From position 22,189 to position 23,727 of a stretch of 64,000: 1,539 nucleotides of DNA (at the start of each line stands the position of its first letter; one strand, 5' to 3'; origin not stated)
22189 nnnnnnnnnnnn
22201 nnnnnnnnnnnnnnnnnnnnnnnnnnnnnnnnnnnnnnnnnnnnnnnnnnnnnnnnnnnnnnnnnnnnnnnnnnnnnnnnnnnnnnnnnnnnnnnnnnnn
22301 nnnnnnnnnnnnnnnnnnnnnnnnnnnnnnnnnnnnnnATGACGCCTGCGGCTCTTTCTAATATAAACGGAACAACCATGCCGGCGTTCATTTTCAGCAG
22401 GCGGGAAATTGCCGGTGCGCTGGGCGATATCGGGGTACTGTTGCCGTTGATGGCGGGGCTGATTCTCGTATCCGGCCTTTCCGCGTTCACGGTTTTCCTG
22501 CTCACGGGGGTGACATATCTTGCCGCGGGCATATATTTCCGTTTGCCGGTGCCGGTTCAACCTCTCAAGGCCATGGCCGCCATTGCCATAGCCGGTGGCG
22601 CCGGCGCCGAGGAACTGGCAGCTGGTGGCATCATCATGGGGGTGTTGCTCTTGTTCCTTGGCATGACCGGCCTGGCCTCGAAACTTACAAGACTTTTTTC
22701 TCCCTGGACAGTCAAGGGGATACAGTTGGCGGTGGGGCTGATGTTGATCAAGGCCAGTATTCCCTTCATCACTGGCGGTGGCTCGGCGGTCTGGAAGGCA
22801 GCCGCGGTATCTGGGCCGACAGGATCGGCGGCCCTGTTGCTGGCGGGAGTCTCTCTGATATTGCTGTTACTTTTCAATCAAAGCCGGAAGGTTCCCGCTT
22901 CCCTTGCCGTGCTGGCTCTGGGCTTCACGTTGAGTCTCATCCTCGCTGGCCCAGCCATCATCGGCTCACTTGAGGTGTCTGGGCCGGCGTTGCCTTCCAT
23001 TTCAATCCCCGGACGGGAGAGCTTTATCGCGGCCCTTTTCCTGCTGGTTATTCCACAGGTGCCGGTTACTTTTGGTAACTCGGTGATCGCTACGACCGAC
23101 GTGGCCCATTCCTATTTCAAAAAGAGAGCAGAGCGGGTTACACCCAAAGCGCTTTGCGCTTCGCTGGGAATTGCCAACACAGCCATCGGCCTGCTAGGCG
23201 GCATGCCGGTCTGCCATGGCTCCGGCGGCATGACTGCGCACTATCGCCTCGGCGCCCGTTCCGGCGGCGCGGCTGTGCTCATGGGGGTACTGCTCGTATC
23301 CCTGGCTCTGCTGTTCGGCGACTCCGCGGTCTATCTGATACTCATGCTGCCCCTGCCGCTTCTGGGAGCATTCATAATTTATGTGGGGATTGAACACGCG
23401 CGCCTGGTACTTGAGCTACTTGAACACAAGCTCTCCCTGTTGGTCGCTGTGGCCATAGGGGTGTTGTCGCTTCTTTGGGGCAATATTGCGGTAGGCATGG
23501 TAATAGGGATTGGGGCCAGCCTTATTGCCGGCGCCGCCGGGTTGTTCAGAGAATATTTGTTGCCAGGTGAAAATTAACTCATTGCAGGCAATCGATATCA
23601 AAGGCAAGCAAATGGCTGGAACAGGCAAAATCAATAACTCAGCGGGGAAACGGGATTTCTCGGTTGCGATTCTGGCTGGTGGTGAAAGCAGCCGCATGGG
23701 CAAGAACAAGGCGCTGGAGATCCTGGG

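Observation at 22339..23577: MOT1-family (eukaryote-type) molybdate permease inside a bacterial Moco biosynthesis operon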

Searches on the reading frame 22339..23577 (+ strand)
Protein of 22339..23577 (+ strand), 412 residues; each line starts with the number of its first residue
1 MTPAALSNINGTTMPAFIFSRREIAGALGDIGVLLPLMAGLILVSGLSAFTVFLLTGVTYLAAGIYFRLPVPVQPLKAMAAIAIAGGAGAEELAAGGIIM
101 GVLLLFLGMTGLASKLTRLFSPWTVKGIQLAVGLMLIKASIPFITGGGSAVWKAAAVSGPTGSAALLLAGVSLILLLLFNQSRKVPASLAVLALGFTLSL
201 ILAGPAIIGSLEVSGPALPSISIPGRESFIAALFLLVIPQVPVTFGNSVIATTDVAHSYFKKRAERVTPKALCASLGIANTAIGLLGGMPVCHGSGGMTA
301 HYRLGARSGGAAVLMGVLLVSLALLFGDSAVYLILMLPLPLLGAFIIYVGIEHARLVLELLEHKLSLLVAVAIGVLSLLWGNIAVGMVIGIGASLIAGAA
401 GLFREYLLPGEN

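Call 6: search_protein_families(library=pfam, proteins=[window:22339-23577:+], max_evalue=0.01)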
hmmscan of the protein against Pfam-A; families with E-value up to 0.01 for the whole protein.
window:22339-23577:+ (412 aa): 1 family
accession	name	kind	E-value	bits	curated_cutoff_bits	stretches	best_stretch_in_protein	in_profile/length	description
PF16983.11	MFS_MOT1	-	4e-42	143.5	30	2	234-352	3-110/111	Molybdate transporter of MFS superfamily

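Call 7: search_protein_families(library=ncbifam, proteins=[window:22339-23577:+], max_evalue=0.01)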
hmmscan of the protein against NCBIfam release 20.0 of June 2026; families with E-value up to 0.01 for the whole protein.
window:22339-23577:+ (412 aa): 1 family
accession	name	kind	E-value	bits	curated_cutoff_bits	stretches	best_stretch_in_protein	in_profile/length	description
TIGR01286.1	nifK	equivalog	0.0018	16.8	427.3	1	255-303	51-99/516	nitrogenase molybdenum-iron protein subunit beta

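Call 14: find_homologous_proteins(query=window:22339-23577:+)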
Query window:22339-23577:+ (412 aa): 919 proteins with E <= 0.001 among 8000 candidates; the best 120 are listed.
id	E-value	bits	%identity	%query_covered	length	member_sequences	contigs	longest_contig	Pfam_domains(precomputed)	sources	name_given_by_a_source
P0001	4.5e-243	824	100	100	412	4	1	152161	PF16983.12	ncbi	-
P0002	2.2e-218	743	89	100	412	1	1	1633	PF16983.12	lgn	-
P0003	2.8e-212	723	87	100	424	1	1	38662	PF16983.12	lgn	-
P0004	2.1e-209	714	85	100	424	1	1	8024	PF16983.12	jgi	-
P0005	3.3e-208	710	94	91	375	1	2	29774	PF16983.12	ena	-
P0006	1.9e-162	559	71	95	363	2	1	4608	PF16983.12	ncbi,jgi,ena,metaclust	metaclust:\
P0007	1.9e-152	526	65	97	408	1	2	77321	PF16983.12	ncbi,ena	-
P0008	2.4e-151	522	65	97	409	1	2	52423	PF16983.12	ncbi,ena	-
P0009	7.6e-151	521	67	98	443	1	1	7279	PF16983.12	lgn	-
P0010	1.7e-133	464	59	96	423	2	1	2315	PF16983.12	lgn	-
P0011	8.7e-125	435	58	92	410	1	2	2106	PF16983.12,PF00860.27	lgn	-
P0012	5.8e-122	426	55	96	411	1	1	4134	PF16983.12,PF00860.27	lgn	-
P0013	3.2e-112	394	70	70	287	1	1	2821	PF16983.12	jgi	jgi:SulP family sulfate permease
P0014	5.6e-94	334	49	93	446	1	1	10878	PF16983.12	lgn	-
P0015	3.3e-88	315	44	91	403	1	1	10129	PF16983.12,PF00916.27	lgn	-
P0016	1.6e-86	309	47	93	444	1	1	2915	PF16983.12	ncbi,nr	ncbi:MAG: sulfate permease [Chloroflexi bacterium]|nr:sulfate permease [Chloroflexota bacterium]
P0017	3.9e-86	308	46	92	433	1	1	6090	PF16983.12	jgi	jgi:SulP family sulfate permease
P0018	1.3e-85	306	46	96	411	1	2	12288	PF16983.12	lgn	-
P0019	2.3e-85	305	43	94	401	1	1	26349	PF16983.12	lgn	-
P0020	3.2e-85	305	44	95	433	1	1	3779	PF16983.12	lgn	-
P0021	3.2e-85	305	44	92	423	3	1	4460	PF16983.12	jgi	jgi:SulP family sulfate permease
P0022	3.4e-85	305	45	91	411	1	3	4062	PF16983.12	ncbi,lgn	ncbi:MAG: molybdate transporter family protein [Anaerolineae bacterium]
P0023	3.7e-85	305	45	92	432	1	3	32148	PF16983.12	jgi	jgi:SulP family sulfate permease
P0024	4.4e-85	304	45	92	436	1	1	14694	PF16983.12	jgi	jgi:SulP family sulfate permease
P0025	4.6e-85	304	45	92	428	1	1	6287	PF16983.12,PF00916.27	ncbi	ncbi:MAG: putative sulfate/molybdate transporter [Chloroflexota bacterium]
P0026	4.7e-85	304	44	92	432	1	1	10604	PF16983.12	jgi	-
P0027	9.3e-85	303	45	92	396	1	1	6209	PF16983.12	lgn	-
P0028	2.1e-84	302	44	92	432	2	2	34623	PF16983.12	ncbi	-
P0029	2.2e-84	302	43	92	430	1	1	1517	PF16983.12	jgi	jgi:SulP family sulfate permease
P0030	2.3e-84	302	47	90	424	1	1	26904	PF16983.12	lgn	-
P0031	2.3e-84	302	47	90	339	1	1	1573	PF16983.12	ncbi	ncbi:MAG: putative sulfate/molybdate transporter, partial [Pseudomonadota bacterium]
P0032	3.4e-84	301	44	94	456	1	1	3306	PF16983.12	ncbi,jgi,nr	ncbi:MAG: putative sulfate/molybdate transporter [Dehalococcoidia bacterium]|jgi:SulP family sulfate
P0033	3.8e-84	301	43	96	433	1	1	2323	PF16983.12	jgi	jgi:SulP family sulfate permease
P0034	5.1e-84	301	44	91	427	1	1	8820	PF16983.12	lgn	-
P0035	6.6e-84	300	46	93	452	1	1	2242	PF16983.12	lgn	-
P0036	8.2e-84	300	44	96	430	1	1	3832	PF16983.12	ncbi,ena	-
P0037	1.3e-83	300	43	91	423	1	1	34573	PF16983.12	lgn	-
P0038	1.6e-83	299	45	92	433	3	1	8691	PF16983.12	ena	-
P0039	1.6e-83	299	45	93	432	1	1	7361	PF16983.12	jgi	jgi:SulP family sulfate permease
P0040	1.6e-83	299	46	93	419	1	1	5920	PF16983.12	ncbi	-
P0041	2.4e-83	299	44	92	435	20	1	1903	PF16983.12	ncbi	-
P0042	4.6e-83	298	44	92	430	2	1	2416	PF16983.12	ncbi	-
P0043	5.1e-83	298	44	92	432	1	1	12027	PF16983.12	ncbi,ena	-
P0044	8.5e-83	297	43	91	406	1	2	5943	PF16983.12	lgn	-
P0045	1.4e-82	296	44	92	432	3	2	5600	PF16983.12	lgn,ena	-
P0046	1.9e-82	296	44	93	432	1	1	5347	PF16983.12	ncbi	ncbi:MAG: putative sulfate/molybdate transporter [Dehalococcoidales bacterium]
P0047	2.0e-82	296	43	90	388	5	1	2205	PF16983.12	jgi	-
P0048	2.1e-82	296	46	93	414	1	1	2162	PF16983.12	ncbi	-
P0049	2.2e-82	295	42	94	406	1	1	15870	PF16983.12,PF00916.27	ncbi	-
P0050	2.6e-82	295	45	94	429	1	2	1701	PF16983.12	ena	-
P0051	3.9e-82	295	44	92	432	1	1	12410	PF16983.12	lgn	-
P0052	5.6e-82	294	45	90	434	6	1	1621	PF16983.12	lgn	-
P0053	6.0e-82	294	45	91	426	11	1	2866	PF16983.12,PF00916.27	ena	-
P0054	6.6e-82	294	48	93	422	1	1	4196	PF16983.12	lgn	-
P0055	7.4e-82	294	43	92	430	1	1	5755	PF16983.12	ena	-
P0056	8.3e-82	294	46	91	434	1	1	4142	PF16983.12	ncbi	ncbi:MAG: putative sulfate/molybdate transporter [Dehalococcoidia bacterium]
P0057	1.0e-81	293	42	93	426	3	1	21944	PF16983.12,PF00916.27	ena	-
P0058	1.1e-81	293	44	91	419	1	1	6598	PF16983.12,PF00916.27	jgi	-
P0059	1.4e-81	293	44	91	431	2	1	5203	PF16983.12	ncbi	-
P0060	1.6e-81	293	42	96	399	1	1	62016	PF16983.12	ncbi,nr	ncbi:MAG: sulfate permease [Chloroflexi bacterium]|nr:sulfate permease [Chloroflexota bacterium]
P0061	1.6e-81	293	43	92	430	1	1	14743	PF16983.12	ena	-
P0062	1.7e-81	293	44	90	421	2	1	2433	PF16983.12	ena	-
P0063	1.8e-81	292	45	90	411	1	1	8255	PF16983.12,PF00916.27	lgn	-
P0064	4.5e-81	291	44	98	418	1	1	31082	PF16983.12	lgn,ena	-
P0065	4.6e-81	291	44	92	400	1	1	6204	PF16983.12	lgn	-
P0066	4.9e-81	291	44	91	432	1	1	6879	PF16983.12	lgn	-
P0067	7.1e-81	291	43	91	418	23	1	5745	PF16983.12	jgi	-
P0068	7.7e-81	290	41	94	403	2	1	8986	PF16983.12,PF00916.27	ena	-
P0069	7.9e-81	290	45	90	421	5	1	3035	PF16983.12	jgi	-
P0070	8.0e-81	290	46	91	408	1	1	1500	PF16983.12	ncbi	-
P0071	8.2e-81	290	45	92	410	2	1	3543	PF16983.12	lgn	-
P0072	9.1e-81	290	42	95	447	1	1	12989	PF16983.12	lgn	-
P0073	1.8e-80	289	43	95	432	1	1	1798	PF16983.12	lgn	-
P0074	3.0e-80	288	44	91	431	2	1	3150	PF16983.12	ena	-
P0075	3.5e-80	288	45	91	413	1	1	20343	PF16983.12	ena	-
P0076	3.7e-80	288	43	94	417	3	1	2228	PF16983.12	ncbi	-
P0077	3.7e-80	288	43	91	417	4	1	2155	PF16983.12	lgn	-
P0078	4.2e-80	288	43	96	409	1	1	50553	PF16983.12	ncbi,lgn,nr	ncbi:MAG: sulfate permease [Chloroflexi bacterium]|nr:sulfate permease [Chloroflexota bacterium]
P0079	4.6e-80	288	44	91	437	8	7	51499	PF16983.12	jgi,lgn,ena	jgi:SulP family sulfate permease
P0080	5.6e-80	288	44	91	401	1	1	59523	PF16983.12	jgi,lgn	-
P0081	5.9e-80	287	41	93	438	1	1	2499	PF16983.12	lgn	-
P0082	5.9e-80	287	43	95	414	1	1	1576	PF16983.12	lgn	-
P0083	6.2e-80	287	44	90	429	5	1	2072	PF16983.12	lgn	-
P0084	6.3e-80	287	42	92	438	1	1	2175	PF16983.12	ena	-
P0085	6.6e-80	287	42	92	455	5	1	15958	PF16983.12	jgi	jgi:SulP family sulfate permease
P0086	7.6e-80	287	44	91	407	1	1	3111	PF16983.12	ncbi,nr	ncbi:MAG: sulfate permease [Chloroflexi bacterium]|nr:sulfate permease [Chloroflexota bacterium]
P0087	9.7e-80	287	47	83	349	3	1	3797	PF16983.12,PF00916.27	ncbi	-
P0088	9.9e-80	287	45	91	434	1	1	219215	PF16983.12,PF00916.27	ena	-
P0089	1.1e-79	287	42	92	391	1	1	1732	PF16983.12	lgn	-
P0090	1.2e-79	286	45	91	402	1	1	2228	PF16983.12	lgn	-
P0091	1.4e-79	286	43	91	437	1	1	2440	PF16983.12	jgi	jgi:SulP family sulfate permease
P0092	1.5e-79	286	43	97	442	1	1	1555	PF16983.12,PF00916.27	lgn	-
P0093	1.6e-79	286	41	93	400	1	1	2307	PF16983.12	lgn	-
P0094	1.7e-79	286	45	91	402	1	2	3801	PF16983.12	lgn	-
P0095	1.7e-79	286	44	91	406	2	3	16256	PF16983.12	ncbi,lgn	ncbi:MAG: putative sulfate/molybdate transporter [Dehalococcoidales bacterium]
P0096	1.9e-79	286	45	91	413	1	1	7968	PF16983.12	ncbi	-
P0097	2.2e-79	286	43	92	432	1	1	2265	PF16983.12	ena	-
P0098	4.6e-79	285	44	92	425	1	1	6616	PF16983.12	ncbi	-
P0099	1.1e-78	283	44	93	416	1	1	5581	PF16983.12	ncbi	ncbi:MAG: putative sulfate/molybdate transporter [Dehalococcoidia bacterium]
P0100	1.5e-78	283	44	91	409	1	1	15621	PF16983.12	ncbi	ncbi:MAG: putative sulfate/molybdate transporter [Chloroflexota bacterium]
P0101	1.8e-78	283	41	98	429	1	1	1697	PF16983.12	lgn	-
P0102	2.8e-78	282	46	83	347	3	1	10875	PF16983.12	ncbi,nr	ncbi:MAG: sulfate permease, partial [Chloroflexi bacterium]|nr:sulfate permease [Chloroflexota bacte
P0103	3.0e-78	282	44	91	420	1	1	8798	PF16983.12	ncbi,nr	ncbi:MAG: sulfate permease [Chloroflexi bacterium]|nr:sulfate permease [Chloroflexota bacterium]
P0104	3.3e-78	282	42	92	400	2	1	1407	PF16983.12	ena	-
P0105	3.5e-78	282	44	92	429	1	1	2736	PF16983.12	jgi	jgi:MFS superfamily sulfate permease-like transporter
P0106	3.9e-78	281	43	96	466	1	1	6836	PF16983.12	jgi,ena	-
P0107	6.0e-78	281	42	90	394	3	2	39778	PF16983.12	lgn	-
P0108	6.3e-78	281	44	91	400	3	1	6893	PF16983.12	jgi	-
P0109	8.1e-78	280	44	84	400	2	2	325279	PF16983.12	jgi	-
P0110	1.0e-77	280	43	83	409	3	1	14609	PF16983.12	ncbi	ncbi:MAG: putative sulfate/molybdate transporter [Dehalococcoidia bacterium]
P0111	1.1e-77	280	42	94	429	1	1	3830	PF16983.12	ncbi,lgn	-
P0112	1.1e-77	280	43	92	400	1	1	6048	PF16983.12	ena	-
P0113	1.2e-77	280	39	96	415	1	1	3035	PF16983.12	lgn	-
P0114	1.2e-77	280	41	90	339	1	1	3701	PF16983.12,PF00916.27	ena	-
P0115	1.4e-77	280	40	94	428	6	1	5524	PF16983.12,PF00916.27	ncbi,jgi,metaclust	metaclust:\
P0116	1.6e-77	279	43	93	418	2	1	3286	PF16983.12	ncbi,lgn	ncbi:MAG: putative sulfate/molybdate transporter [Anaerolineae bacterium]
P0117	1.8e-77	279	43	92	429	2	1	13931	PF16983.12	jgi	-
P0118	2.0e-77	279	44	90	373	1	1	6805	PF16983.12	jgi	-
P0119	2.4e-77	279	42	92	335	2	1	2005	PF16983.12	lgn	-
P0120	2.6e-77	279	44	95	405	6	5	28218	PF16983.12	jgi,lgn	-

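Call 15: search_solved_structures(query=window:22339-23577:+, max_evalue=1, show_alignments=2)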
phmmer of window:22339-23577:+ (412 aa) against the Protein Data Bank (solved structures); distinct sequences matched with E-value up to 1: 11.
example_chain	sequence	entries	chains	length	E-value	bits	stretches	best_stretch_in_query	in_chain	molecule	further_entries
4xpi_B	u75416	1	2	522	0.04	16.3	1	254-303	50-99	Nitrogenase molybdenum-iron protein beta chain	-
6o7n_B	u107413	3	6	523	0.078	15.4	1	254-303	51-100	Nitrogenase molybdenum-iron protein beta chain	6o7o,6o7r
6o7m_B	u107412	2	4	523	0.078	15.4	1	254-303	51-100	Nitrogenase molybdenum-iron protein beta chain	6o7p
9hbn_B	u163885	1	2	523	0.26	13.7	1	254-303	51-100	MoFe nitrogenase subunit K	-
8p8g_B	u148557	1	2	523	0.26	13.6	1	254-303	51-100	Nitrogenase molybdenum-iron protein beta chain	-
6o7l_B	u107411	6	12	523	0.27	13.6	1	254-303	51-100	Nitrogenase molybdenum-iron protein beta chain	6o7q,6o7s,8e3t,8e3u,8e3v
11ne_B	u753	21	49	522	0.27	13.6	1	254-303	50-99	Nitrogenase molybdenum-iron protein beta chain | NITROGENASE MOLYBDENUM-IRON PROTEIN | NITROGENASE MOLYBDENUM IRON PROTEIN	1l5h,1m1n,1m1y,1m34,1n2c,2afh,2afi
10zm_D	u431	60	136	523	0.27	13.6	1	254-303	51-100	Nitrogenase molybdenum-iron protein beta chain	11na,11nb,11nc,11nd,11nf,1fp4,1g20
5cx1_B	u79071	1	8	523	0.27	13.6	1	254-303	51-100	Nitrogenase molybdenum-iron protein beta chain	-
1h1l_B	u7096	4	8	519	0.4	13.1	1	256-304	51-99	NITROGENASE MOLYBDENUM IRON PROTEIN BETA CHAIN | PROTEIN (NITROGENASE MOLYBDENUM IRON PROTEIN)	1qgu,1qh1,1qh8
9nsv_B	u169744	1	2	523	0.58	12.5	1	254-304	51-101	Nitrogenase MoFe-protein beta chain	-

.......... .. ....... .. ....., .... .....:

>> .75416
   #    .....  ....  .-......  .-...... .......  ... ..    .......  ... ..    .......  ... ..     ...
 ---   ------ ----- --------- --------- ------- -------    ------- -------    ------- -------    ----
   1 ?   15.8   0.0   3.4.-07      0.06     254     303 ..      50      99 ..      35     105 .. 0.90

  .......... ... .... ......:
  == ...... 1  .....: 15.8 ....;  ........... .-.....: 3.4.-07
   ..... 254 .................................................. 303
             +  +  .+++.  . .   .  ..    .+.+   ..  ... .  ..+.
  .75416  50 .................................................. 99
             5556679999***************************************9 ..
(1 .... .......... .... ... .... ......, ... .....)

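Call 16: list_cluster_members(proteins=[P0001, P0007, P0008])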
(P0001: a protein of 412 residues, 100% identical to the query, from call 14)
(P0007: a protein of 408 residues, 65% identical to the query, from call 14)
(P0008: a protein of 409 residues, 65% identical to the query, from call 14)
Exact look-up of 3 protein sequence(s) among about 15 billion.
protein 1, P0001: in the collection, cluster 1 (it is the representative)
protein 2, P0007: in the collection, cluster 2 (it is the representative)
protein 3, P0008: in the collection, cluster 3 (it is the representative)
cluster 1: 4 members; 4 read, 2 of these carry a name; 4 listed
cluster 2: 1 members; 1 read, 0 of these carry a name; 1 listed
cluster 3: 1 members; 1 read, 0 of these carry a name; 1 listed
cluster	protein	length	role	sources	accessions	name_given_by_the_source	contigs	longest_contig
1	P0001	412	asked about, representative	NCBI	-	-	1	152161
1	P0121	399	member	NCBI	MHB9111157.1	MAG: molybdate transporter family protein [Thermoleophilia bacterium]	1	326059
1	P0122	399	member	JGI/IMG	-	SulP family sulfate permease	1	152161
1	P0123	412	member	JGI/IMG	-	-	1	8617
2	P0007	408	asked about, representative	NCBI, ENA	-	-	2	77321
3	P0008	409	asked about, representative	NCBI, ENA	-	-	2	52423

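Call 17: find_encoding_contigs(protein=P0007, flank=10000, max_places=3)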
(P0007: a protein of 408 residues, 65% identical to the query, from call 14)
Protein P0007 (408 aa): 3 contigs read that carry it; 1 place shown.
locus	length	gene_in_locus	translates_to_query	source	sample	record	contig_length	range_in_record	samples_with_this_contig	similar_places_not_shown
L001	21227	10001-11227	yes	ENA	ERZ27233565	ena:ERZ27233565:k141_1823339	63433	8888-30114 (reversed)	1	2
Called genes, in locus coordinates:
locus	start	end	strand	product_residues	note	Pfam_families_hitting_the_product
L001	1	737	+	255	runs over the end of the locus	PF00072:Response_reg, PF04397:LytTR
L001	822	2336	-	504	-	-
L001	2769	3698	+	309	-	PF02085:Cytochrom_CIII (faint), PF14522:Cytochrome_C7 (faint), PF09699:Paired_CXXCH_1 (faint), PF22113:Mtrc-MtrF_II-IV_dom (faint), PF14537:Cytochrom_c3_2 (weak)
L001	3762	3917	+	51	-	-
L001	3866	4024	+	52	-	-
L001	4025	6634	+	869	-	PF00384:Molybdopterin, PF01568:Molydop_binding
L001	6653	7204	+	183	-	PF14697:Fer4_21 (faint), PF13247:Fer4_11, PF12838:Fer4_7, PF13187:Fer4_9 (weak), PF12797:Fer4_2 (weak), PF00037:Fer4 (weak), PF12837:Fer4_6 (weak), PF13237:Fer4_10 (weak), +2 more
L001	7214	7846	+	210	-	PF02613:Nitrate_red_del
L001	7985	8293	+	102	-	PF00126:HTH_1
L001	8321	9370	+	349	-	PF00994:MoCF_biosynth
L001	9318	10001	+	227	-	PF02663:FmdE, PF01258:zf-dskA_traR (weak)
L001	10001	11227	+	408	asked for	PF16983:MFS_MOT1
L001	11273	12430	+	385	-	PF12804:NTP_transf_3, PF03205:MobB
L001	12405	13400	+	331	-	PF04055:Radical_SAM, PF06463:Mob_synth_C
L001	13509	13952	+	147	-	PF01967:MoaC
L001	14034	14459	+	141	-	PF03473:MOSC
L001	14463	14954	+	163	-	PF00994:MoCF_biosynth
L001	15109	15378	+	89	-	PF02416:TatA_B_E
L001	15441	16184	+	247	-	PF00902:TatC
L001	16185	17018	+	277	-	PF00535:Glycos_transf_2, PF10111:Glyco_tranf_2_2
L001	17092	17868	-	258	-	PF01522:Polysacc_deac_1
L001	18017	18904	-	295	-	PF11382:MctB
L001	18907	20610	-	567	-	PF26314:MptA_B_family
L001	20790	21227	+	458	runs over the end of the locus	PF01979:Amidohydro_1, PF07969:Amidohydro_3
